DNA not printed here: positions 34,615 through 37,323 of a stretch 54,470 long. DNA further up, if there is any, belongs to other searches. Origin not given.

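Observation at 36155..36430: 21-bp-phased iteron-like repeats plus an AT-rich tract inside the rep-like gene (lambda-O-style intragenic origin?)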

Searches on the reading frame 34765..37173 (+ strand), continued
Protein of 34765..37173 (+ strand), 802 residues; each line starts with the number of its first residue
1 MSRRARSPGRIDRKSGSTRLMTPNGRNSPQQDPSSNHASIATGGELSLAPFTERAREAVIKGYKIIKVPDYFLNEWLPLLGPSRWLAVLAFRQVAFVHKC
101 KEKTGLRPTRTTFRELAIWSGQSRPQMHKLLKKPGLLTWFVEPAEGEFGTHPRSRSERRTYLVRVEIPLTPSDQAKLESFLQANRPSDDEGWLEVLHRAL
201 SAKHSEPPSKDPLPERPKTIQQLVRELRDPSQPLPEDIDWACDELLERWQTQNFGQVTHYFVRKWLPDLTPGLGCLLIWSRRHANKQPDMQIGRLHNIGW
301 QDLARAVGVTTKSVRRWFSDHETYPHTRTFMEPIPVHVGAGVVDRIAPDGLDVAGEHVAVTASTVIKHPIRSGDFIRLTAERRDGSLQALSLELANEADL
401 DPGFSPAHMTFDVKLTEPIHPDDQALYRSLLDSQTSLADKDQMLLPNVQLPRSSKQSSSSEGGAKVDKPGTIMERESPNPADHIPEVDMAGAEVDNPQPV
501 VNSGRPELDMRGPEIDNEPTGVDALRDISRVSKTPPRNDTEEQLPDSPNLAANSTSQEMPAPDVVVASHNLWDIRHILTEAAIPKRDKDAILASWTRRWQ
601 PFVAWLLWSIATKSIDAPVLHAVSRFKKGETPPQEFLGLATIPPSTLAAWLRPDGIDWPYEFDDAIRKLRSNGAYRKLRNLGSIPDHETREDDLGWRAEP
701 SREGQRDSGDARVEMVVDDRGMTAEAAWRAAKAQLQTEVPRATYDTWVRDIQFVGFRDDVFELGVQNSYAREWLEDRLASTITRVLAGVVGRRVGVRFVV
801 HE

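Call 44: find_encoding_contigs(protein=P0017, flank=10000, max_places=1)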
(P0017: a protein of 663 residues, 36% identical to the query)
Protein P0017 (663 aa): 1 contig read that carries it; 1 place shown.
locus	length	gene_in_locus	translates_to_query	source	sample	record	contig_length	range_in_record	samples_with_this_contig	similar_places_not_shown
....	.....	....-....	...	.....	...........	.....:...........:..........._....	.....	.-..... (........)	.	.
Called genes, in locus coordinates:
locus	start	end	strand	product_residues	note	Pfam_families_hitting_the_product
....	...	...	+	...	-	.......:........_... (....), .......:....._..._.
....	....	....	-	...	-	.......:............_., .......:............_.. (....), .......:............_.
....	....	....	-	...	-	-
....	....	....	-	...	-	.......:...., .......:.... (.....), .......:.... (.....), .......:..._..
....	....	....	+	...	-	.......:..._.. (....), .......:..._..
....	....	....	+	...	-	-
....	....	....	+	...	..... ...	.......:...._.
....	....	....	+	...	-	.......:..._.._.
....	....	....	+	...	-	-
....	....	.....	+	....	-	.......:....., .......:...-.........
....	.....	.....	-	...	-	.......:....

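Call 45: find_encoding_contigs(protein=P0013, flank=10000, max_places=1)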
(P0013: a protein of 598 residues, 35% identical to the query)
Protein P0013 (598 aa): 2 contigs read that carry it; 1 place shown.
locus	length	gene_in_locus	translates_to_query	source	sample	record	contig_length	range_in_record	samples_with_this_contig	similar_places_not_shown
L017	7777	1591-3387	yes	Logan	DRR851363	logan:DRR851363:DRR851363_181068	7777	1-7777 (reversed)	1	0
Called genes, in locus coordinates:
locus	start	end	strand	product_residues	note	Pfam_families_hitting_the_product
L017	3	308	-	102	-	?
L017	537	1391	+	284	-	PF13401:AAA_22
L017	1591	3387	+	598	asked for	PF11638:DnaA_N (weak)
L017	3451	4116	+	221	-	PF00717:Peptidase_S24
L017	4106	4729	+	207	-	-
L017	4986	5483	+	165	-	-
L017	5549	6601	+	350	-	-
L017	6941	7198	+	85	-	-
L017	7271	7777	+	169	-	?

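Call 61: predict_structure(alignment_id=A2)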
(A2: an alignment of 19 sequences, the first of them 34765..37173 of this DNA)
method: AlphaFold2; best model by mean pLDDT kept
length: 802 residues; sequences in the alignment: 19
mean_pLDDT: 72.7   pTM: 0.50
mean pLDDT of the five models: 72.7, 72.2, 71.1, 70.5, 70.2
residues with pLDDT >= 90: 281; 70-90: 281; 50-70: 35; < 50: 205
segments of 3 or more residues with pLDDT < 50: 1-7, 9-48, 437-569, 689-712
pLDDT, mean of each block of 10 residues (from residue 1): 34 29 30 27 39 78 77 93 93 72 83 88 90 92 84 73 91 95 94 95 88 88 93 93 92 80 89 93 78 84 93 94 90 92 92 92 88 94 88 90 88 89 88 58 32 28 30 30 29 30 28 30 34 30 28 29 35 84 83 78 93 87 89 88 86 75 86 87 64 36 30 65 89 93 90 88 90 93 93 89 59
secondary structure, 60 per line:
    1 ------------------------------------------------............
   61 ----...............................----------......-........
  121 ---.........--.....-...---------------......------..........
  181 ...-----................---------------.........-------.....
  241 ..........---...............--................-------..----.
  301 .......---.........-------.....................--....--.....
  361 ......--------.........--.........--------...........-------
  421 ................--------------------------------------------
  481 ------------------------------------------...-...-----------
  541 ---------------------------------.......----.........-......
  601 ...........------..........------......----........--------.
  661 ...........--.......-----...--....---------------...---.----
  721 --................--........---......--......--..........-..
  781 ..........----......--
elements in order (helices of 4 or more, strands of 3 or more residues): H49-60 E65-69 H70-95 E106-111 H113-120 H124-132 H135-139 E141-143 E159-164 H171-183 H189-204 H220-228 H236-250 E254-258 H259-268 H271-286 H300-307 H311-319 H327-330 E331-347 E350-353 E356-366 E375-383 E386-394 E403-413 H421-436 H574-580 H585-593 H595-611 H618-627 H634-639 H644-651 H660-671 H674-680 H691-694 H724-738 H741-748 E752-757 E760-765 H768-777 H779-790 E795-800
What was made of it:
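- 35755..36003 (+): OB-like beta-barrel (aa 331-413; Pfam DUF5666, below the family cutoff). Beta strands in the AF2 model (call 61).
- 36073..36471 (+): Segment encoding the predicted disordered linker (aa 437-569). It contains the repeat array and the A+T-rich tract. AF2 pLDDT is about 30 over aa 437-569 (call 61).
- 36472..36828 (+): Central helical domain (aa 570-688), role unknown. AF2 pLDDT 78-93, all helical (call 61).
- The segment is predicted to be disordered (call 61).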

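Call 63: fold_search(model_id=the predicted structure, library=pdb)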
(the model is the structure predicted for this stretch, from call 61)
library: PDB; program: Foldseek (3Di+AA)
matches with E <= 10: 393; with E <= 0.001: 2
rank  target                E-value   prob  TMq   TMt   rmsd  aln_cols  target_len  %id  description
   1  4tps_D                7.8e-05  1.00  0.09  0.87   0.9        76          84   24  Sporulation Inhibitor of DNA Replication, SirA, in complex with Domain I of DnaA (released 2014-07-30)
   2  4tps_B                2.0e-04  1.00  0.09  0.89   0.9        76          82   24  Sporulation Inhibitor of DNA Replication, SirA, in complex with Domain I of DnaA (released 2014-07-30)
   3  3e6z                  8.0e-03  1.00  0.07  0.65   3.9        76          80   16  1.0 A Structure of CusF-W44A-Cu(II) residues 10-88 from Escherichia coli (released 2009-07-07)
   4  2qcp                  8.0e-03  1.00  0.07  0.64   4.6        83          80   14  1.0 A Structure of CusF-Ag(I) residues 10-88 from Escherichia coli (released 2007-10-02)
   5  2vb2                  2.0e-02  1.00  0.07  0.72   1.8        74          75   14  Crystal structure of Cu(I)CusF (released 2007-12-18)
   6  8ez6_A                2.2e-02  1.00  0.07  0.71   2.6        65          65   17  The DBC1/SIRT1 Interaction is Choreographed by Post-translational Modification (released 2024-03-27)
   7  2jmp_MODEL_1_A        2.4e-02  1.00  0.08  0.56   2.5        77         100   26  Structure for the N-terminus of chromosomal replication initiation protein dnaA from M. genitalium (released 2007-07-17)
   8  1zeq                  2.5e-02  1.00  0.07  0.61   3.8        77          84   17  1.5 A Structure of apo-CusF residues 6-88 from Escherichia coli (released 2005-08-02)
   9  2kr0_MODEL_1_A        2.7e-02  0.15  0.05  0.09  35.0       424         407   14  Solution structure of the proteasome ubiquitin receptor Rpn13 (released 2010-05-26)
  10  3tdq_A                3.8e-02  1.00  0.08  0.62   4.0        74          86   14  Crystal structure of a fimbrial biogenesis protein PilY2 (PilY2_PA4555) from Pseudomonas aeruginosa PAO1 at 2.10 A res (released 2011-08-31)
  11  7ykm                  9.4e-02  1.00  0.07  0.59   3.7        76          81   18  Structure of DciA DUF721 domain from Deinococcus radiodurans (released 2023-08-02)
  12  3ts2_B                1.2e-01  0.97  0.06  0.30   9.4        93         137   12  Mouse Lin28A in complex with let-7g microRNA pre-element (released 2011-11-16)
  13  3tdq_B                1.2e-01  1.00  0.07  0.67   2.3        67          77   15  Crystal structure of a fimbrial biogenesis protein PilY2 (PilY2_PA4555) from Pseudomonas aeruginosa PAO1 at 2.10 A res (released 2011-08-31)
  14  2e0g_MODEL_1_A        1.2e-01  1.00  0.09  0.56   2.8        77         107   25  DnaA N-terminal domain (released 2007-05-01)
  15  8ez6_B                1.4e-01  1.00  0.07  0.68   3.0        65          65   17  The DBC1/SIRT1 Interaction is Choreographed by Post-translational Modification (released 2024-03-27)
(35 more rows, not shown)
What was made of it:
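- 35755..36003 (+): Foldseek matches to CusF and cold-shock-domain folds (call 63).
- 36901..37170 (+): C-terminal DnaA-domain-I-like domain (aa 713-802), the presumed helicase-recruitment module. Foldseek match to 4tps with target TM-score 0.87-0.89 and rmsd 0.9 A (call 63).
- On DnaA-domain-I-containing proteins: Foldseek target TM-score 0.87-0.89 (call 63).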

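Call 89: get_annotated_region(hit=H1, flank=6000)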
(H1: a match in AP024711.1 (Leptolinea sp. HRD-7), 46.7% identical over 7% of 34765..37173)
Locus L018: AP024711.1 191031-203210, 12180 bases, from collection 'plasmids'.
description: Leptolinea sp. HRD-7 plasmid HRD7plasmid DNA, complete genome
organism: Leptolinea sp. HRD-7 (NCBI taxid 2830982)
taxonomy: Bacteria; Chloroflexota; Anaerolineae; Anaerolineales; Anaerolineaceae; Leptolinea; Leptolinea sp. HRD-7
host: -; source: -; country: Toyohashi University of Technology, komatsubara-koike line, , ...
typing (MOB-suite, as given by PLSDB): non-mobilizable
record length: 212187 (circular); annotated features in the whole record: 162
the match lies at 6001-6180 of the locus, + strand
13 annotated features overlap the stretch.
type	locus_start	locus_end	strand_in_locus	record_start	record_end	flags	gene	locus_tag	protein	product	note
CDS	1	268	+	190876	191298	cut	-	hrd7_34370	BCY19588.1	hypothetical protein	-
CDS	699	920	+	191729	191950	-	-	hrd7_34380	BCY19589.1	hypothetical protein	-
CDS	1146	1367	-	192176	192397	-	-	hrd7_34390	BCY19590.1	hypothetical protein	-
CDS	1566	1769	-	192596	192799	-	-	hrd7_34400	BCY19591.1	hypothetical protein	-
CDS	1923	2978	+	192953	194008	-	-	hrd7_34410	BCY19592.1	hypothetical protein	-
CDS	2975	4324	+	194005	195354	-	-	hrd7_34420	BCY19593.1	hypothetical protein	-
CDS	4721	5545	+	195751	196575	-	-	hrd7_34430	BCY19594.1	hypothetical protein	-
CDS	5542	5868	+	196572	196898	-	-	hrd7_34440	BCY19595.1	hypothetical protein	-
CDS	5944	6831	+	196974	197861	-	-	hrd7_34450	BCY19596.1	hypothetical protein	-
CDS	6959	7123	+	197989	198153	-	-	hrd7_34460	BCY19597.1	hypothetical protein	-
CDS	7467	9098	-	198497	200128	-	-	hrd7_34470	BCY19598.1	hypothetical protein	-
CDS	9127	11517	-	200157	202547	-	-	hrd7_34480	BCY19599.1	hypothetical protein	-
CDS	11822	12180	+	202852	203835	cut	-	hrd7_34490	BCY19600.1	hypothetical protein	-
